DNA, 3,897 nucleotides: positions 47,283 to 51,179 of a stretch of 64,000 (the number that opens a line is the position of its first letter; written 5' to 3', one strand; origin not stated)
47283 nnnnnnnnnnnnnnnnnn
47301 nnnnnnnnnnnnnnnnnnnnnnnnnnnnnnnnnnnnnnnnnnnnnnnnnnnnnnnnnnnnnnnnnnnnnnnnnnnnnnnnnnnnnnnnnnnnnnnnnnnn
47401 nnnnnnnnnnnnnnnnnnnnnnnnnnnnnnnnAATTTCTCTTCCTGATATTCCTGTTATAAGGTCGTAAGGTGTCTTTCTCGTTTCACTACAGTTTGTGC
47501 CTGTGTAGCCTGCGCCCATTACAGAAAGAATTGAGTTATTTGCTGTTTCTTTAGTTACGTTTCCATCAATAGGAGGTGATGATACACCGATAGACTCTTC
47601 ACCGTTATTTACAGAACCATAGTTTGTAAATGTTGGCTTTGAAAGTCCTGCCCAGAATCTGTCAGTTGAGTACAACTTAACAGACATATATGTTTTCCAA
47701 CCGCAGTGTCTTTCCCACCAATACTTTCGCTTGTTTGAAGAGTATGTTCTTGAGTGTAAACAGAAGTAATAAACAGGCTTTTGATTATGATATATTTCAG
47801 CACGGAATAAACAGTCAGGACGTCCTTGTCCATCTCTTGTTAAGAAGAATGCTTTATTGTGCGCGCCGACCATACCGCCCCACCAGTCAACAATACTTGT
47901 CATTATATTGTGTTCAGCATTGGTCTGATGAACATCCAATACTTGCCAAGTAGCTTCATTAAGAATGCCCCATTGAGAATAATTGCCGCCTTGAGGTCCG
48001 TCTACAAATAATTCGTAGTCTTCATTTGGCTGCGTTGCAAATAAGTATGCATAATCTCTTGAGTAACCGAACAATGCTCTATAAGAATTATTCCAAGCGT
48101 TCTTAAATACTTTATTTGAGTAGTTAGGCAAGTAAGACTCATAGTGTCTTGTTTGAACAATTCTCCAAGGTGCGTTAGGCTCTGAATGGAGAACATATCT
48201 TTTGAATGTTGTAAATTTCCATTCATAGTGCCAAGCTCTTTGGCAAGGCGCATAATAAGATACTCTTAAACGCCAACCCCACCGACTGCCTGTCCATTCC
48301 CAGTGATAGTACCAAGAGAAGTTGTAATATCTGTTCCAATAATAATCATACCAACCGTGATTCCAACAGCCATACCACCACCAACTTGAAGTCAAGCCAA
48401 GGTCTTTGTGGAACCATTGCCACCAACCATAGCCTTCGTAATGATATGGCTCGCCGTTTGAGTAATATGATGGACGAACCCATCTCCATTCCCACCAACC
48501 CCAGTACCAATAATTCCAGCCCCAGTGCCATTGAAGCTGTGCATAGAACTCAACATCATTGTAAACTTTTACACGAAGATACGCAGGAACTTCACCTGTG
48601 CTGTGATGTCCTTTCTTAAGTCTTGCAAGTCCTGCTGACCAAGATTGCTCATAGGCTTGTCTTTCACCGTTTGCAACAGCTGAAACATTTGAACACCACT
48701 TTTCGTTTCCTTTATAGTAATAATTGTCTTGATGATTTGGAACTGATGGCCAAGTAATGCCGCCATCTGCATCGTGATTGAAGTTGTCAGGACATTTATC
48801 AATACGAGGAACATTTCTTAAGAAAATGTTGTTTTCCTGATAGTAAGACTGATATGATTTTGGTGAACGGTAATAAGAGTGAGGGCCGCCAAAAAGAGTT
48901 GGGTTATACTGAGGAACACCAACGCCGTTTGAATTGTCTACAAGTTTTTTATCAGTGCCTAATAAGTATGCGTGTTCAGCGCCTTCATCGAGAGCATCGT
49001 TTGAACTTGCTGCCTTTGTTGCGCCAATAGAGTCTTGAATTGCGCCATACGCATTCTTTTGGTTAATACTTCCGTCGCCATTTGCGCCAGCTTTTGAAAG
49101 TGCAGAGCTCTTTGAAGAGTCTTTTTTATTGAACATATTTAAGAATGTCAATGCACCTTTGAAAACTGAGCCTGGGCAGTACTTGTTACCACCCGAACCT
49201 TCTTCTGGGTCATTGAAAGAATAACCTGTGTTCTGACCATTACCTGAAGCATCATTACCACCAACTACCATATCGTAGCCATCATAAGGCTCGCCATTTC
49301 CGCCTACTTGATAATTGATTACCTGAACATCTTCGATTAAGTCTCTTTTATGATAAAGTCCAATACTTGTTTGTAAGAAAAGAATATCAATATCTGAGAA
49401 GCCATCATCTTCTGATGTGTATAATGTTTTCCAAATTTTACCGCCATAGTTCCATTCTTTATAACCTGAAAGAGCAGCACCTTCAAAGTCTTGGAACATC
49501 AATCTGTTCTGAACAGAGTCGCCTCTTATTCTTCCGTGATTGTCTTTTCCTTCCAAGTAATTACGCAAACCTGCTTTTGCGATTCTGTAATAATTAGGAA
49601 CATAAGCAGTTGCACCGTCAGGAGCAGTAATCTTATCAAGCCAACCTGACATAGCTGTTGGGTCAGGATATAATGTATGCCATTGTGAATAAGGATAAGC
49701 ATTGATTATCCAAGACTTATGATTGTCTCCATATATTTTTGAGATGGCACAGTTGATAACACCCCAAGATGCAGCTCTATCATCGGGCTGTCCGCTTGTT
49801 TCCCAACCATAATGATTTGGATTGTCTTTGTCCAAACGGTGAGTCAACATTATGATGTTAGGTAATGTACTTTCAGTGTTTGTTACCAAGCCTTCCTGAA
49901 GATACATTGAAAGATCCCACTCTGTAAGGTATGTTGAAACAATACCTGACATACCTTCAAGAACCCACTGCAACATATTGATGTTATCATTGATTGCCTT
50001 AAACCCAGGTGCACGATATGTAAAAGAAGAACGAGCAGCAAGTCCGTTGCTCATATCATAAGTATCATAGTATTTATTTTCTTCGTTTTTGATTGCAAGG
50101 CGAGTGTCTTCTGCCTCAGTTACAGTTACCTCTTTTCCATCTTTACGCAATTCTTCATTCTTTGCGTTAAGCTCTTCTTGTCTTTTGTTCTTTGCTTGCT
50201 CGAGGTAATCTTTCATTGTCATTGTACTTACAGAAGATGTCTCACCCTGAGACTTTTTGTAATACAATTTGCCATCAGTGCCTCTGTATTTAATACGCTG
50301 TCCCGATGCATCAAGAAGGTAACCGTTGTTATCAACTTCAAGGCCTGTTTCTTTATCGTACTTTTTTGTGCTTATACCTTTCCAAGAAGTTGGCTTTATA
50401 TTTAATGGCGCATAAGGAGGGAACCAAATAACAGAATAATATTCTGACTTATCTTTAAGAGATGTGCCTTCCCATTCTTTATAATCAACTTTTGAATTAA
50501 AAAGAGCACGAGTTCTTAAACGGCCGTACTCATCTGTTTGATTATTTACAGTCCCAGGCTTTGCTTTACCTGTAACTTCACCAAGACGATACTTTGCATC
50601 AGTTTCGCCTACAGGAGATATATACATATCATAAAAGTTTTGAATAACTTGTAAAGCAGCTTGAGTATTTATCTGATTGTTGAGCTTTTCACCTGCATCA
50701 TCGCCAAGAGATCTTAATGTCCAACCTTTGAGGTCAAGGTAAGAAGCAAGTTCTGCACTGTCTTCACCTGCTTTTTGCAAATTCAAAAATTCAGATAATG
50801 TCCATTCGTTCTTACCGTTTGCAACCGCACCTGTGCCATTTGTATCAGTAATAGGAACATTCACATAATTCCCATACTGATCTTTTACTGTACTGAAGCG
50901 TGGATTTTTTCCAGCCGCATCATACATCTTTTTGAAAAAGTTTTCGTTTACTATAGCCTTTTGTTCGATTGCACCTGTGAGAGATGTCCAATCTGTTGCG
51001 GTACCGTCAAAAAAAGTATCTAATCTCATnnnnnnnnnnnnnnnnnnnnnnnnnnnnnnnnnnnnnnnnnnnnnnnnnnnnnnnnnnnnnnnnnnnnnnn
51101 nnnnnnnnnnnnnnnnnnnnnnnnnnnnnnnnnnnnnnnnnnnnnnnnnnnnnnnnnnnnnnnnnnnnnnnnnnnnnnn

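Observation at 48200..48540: About 110-aa segment with roughly 22% tryptophan and 18% tyrosine inside the 1968-aa virion protein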

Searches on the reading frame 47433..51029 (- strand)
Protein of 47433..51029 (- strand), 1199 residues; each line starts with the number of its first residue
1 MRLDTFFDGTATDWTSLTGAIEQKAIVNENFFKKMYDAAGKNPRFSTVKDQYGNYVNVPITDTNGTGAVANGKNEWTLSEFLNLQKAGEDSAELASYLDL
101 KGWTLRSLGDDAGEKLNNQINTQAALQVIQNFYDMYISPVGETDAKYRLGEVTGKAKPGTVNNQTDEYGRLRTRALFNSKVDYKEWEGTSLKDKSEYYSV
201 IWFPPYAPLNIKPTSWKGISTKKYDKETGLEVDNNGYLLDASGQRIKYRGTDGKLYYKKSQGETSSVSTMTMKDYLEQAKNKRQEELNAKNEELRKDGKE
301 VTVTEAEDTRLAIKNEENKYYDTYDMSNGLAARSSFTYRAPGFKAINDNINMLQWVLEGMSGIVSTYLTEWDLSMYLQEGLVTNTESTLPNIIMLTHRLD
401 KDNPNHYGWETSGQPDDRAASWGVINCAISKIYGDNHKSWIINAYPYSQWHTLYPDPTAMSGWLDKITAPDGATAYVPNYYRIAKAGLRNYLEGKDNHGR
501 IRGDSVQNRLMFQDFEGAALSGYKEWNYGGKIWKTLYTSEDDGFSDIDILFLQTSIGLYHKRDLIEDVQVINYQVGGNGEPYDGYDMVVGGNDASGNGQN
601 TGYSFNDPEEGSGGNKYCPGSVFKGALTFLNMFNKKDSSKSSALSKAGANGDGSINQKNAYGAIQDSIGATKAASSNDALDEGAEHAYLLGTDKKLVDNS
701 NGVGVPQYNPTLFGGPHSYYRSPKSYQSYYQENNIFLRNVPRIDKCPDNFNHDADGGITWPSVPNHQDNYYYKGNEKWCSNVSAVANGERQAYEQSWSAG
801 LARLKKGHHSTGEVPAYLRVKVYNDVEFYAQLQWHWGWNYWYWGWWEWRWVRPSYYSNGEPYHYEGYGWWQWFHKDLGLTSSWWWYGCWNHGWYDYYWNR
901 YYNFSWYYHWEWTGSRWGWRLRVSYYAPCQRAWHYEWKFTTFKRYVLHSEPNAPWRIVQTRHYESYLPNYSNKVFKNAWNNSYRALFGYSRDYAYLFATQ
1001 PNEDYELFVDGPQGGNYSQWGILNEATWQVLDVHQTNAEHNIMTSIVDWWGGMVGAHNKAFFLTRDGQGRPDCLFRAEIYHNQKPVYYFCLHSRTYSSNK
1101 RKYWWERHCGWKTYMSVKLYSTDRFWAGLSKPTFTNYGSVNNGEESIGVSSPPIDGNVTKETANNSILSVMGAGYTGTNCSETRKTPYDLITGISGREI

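Call 39: predict_structure(alignment_id=A2)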
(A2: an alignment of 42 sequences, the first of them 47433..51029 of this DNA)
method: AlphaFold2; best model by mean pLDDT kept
length: 1199 residues; sequences in the alignment: 42
mean_pLDDT: 57.4   pTM: 0.34
mean pLDDT of the five models: 57.4, 56.6, 56.3, 54.8, 53.2
residues with pLDDT >= 90: 26; 70-90: 369; 50-70: 269; < 50: 535
segments of 3 or more residues with pLDDT < 50: 1-16, 30-47, 55-59, 61-165, 172-180, 183-192, 199-221, 266-276, 307-329, 331-350, 355-392, 410-413, 446-453, 555-558, 584-704, 714-728, 730-771, 783-792, 838-844, 885-889, 964-973, 996-1002, 1137-1144
pLDDT, mean of each block of 10 residues (from residue 1): 43 48 53 43 47 50 40 36 38 38 44 44 40 34 36 40 48 46 44 49 32 34 66 79 78 78 51 48 70 70 51 40 42 42 43 48 43 41 40 56 53 59 69 69 49 54 73 76 82 69 62 79 72 71 64 54 81 73 43 27 27 28 30 35 35 30 29 29 35 31 51 44 45 42 43 37 37 53 48 58 67 79 88 62 62 87 90 79 53 75 79 70 86 88 80 83 43 54 56 47 75 75 79 84 83 79 85 89 83 80 82 85 81 57 48 66 70 75 75 55
secondary structure, 60 per line:
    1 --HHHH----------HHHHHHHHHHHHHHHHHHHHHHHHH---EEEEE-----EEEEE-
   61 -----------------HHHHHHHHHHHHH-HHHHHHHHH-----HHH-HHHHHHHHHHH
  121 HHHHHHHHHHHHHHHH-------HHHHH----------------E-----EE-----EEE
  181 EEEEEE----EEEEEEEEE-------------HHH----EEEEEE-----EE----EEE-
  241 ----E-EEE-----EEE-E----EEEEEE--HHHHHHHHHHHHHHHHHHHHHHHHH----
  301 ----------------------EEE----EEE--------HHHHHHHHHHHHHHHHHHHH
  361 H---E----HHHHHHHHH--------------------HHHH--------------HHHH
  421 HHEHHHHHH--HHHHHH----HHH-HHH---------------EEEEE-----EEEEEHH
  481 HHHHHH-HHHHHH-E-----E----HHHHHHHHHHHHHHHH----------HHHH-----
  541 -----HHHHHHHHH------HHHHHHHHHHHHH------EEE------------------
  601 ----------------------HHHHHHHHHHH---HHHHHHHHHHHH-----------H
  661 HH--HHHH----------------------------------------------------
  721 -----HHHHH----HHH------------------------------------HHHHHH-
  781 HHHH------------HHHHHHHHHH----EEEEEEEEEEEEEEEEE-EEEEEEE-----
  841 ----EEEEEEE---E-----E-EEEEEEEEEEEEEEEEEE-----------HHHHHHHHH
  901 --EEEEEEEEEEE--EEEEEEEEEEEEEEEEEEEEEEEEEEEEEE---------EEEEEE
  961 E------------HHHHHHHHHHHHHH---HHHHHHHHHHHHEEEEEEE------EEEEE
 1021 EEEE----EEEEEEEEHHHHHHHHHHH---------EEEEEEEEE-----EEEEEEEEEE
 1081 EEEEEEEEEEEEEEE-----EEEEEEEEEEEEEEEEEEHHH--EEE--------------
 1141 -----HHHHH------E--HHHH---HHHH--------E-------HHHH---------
elements in order (helices of 4 or more, strands of 3 or more residues): H3-6 H17-41 E45-49 E55-59 H78-90 H92-100 H110-136 H144-148 E178-186 E191-199 E220-225 E237-239 E247-249 E255-257 E264-269 H272-296 E323-325 E330-332 H341-361 H370-378 H399-402 H417-422 H424-429 H432-437 E464-468 E474-478 H479-486 H488-493 H506-521 H532-535 H546-554 H561-573 E580-582 H623-633 H637-648 H665-668 H726-730 H774-779 H781-784 H797-806 E811-827 E829-835 E845-851 E863-880 H892-900 E903-913 E916-945 E955-961 H974-987 H991-1002 E1003-1009 E1016-1024 E1029-1036 H1037-1047 E1057-1065 E1071-1095 E1101-1118 E1124-1126 H1146-1150 H1160-1163 H1167-1170 H1187-1190

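Call 41: fold_search(model_id=the predicted structure, library=pdb)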
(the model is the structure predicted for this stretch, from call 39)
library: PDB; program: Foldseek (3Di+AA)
matches with E <= 10: 103; with E <= 0.001: 0
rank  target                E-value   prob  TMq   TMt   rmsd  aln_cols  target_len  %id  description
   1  2wqr_B                2.8e-01  0.03  0.04  0.09  27.1       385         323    7  The high resolution crystal structure of IgE Fc (released 2010-11-03)
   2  7sht_B                5.3e-01  0.02  0.03  0.09  28.5       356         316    8  Structure of a partially disrupted IgE high affinity receptor complex bound to an omalizumab variant (released 2021-12-15)
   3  5mol_B                6.5e-01  0.02  0.04  0.09  27.1       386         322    8  Human IgE-Fc crystal structure (released 2018-01-10)
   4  8ded_A                6.8e-01  0.03  0.04  0.10  39.2       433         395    5  Cryo-EM Structure of Western Equine Encephalitis Virus VLP in complex with SKW19 fab (released 2023-07-05)
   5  6h03_G                8.3e-01  0.03  0.03  0.06  45.9       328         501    8  OPEN CONFORMATION OF THE MEMBRANE ATTACK COMPLEX (released 2018-12-19)
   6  9l99_A                9.2e-01  0.02  0.04  0.09  36.2       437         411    7  Structure of Western equine encephalitis virus McMillan strain in complex with VLDLR LA1-2 (released 2025-06-04)
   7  5lgj_A                9.6e-01  0.02  0.04  0.11  27.8       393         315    7  THE CRYSTAL STRUCTURE OF IGE FC MUTANT - P333C (released 2017-03-15)
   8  9mkb_q5               1.1e+00  0.06  0.04  0.12  21.6       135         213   10  Structure of the bacteriophage T4 portal-neck-tail complex (released 2025-12-24)
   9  5vly_C                1.6e+00  0.06  0.03  0.19  16.7       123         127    7  Asymmetric unit for the coat proteins of phage Qbeta (released 2017-10-18)
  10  8bz5_C                1.7e+00  0.03  0.03  0.05  24.2       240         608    6  Crystal structure of the L. monocytogenes RmlT in complex with HEPES (released 2023-12-27)
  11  9hcj_R0               1.7e+00  0.02  0.03  0.02  22.4       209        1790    8  D. discoideum nuclear pore complex (released 2024-12-25)
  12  3aae_B                2.0e+00  0.04  0.04  0.11  19.6       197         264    6  Crystal structure of Actin capping protein in complex with CARMIL fragment (released 2010-11-17)
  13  4mxe_B                2.4e+00  0.06  0.03  0.14  12.5       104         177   12  Human ESCO1 (Eco1/Ctf7 ortholog), acetyltransferase domain in complex with acetyl-CoA (released 2015-04-08)
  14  9i5t_U                2.5e+00  0.08  0.04  0.27  11.2       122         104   11  50S subunit of P. gingivalis ribosome with Lefamulin (released 2025-08-20)
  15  8wmm_A                2.5e+00  0.02  0.05  0.05  23.1       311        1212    9  Structure of CbCas9-PcrIIC1 complex bound to 28-bp DNA substrate (20-nt complementary) (released 2024-06-05)
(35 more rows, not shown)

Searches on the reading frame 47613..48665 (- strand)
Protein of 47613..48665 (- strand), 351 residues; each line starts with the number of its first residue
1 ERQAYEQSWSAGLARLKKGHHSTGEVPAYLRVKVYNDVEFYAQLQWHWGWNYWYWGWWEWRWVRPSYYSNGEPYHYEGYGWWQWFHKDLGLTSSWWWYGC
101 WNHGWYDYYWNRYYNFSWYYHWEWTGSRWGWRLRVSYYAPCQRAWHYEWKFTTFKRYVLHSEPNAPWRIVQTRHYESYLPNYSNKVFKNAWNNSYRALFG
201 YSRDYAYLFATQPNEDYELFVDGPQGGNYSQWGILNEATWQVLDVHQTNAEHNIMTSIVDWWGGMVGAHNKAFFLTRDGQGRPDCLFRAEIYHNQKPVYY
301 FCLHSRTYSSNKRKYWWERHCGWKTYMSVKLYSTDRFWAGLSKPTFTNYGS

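Call 50: predict_structure(alignment_id=A3)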
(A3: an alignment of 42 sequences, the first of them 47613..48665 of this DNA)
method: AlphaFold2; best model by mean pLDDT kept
length: 351 residues; sequences in the alignment: 42
mean_pLDDT: 80.2   pTM: 0.60
mean pLDDT of the five models: 80.2, 80.2, 79.7, 77.6, 76.2
residues with pLDDT >= 90: 104; 70-90: 161; 50-70: 73; < 50: 13
segments of 3 or more residues with pLDDT < 50: 1-6, 349-351
pLDDT, mean of each block of 10 residues (from residue 1): 47 69 83 95 82 69 93 95 89 55 75 85 82 88 96 83 89 71 57 63 52 84 78 84 88 89 80 90 91 89 88 86 90 89 65 45
secondary structure, 60 per line:
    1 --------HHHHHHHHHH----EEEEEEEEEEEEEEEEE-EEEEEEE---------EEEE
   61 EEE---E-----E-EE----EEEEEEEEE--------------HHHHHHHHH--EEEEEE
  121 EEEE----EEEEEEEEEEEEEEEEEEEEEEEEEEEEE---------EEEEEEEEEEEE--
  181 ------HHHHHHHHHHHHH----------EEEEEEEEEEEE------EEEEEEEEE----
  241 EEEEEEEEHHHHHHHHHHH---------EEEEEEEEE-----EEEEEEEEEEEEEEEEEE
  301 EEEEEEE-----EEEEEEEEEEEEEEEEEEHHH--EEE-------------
elements in order: H9-18 E23-39 E41-47 E57-63 E81-89 H104-112 E115-124 E129-157 E167-178 H187-199 E210-221 E228-236 E241-248 H249-259 E269-277 E283-307 E313-330 E336-338

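Call 58: fold_search(model_id=the predicted structure, library=viral)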
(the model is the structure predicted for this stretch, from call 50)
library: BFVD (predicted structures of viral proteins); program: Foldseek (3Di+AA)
matches with E <= 10: 123; with E <= 0.001: 0
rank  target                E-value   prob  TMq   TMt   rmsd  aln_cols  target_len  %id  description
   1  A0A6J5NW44            1.4e-01  0.80  0.17  0.34  16.9       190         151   11  Uncharacterized protein [uncultured Caudovirales phage]
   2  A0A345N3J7            1.4e-01  0.09  0.07  0.06  41.4       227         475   12  (no name in the UniProt tables at hand)
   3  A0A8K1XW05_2          1.7e-01  0.06  0.09  0.03  33.8       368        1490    7  (no name in the UniProt tables at hand)
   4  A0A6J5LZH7            4.2e-01  0.05  0.09  0.06  22.7       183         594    7  Portal protein [uncultured Caudovirales phage]
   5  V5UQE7                6.3e-01  0.02  0.07  0.06  33.0       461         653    6  Uncharacterized protein [Shigella phage pSb-1]
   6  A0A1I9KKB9            8.1e-01  0.10  0.12  0.13  20.9       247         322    6  Putative SSB protein [Lactobacillus phage SA-C12]
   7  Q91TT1                8.9e-01  0.02  0.09  0.08  23.1       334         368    6  T22.8 [Tupaiid herpesvirus 1 (strain 1)]
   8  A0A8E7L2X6            9.4e-01  0.05  0.09  0.14  24.0       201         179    6  (no name in the UniProt tables at hand)
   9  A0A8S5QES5            1.1e+00  0.01  0.07  0.05  28.8       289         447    6  Uncharacterized protein [Myoviridae sp. ctn8H20]
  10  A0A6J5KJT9            1.2e+00  0.02  0.09  0.10  29.5       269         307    9  Uncharacterized protein [uncultured Caudovirales phage]
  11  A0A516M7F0            1.3e+00  0.02  0.07  0.04  25.6       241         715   12  (no name in the UniProt tables at hand)
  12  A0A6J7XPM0            1.5e+00  0.03  0.06  0.05  22.0       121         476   12  Uncharacterized protein [uncultured Caudovirales phage]
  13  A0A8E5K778            1.6e+00  0.06  0.10  0.08  19.4       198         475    7  (no name in the UniProt tables at hand)
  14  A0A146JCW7            1.6e+00  0.03  0.08  0.11  22.1       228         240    6  (no name in the UniProt tables at hand)
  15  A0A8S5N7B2            1.6e+00  0.02  0.07  0.11  19.2       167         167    7  Uncharacterized protein [Myoviridae sp. ctlHW5]
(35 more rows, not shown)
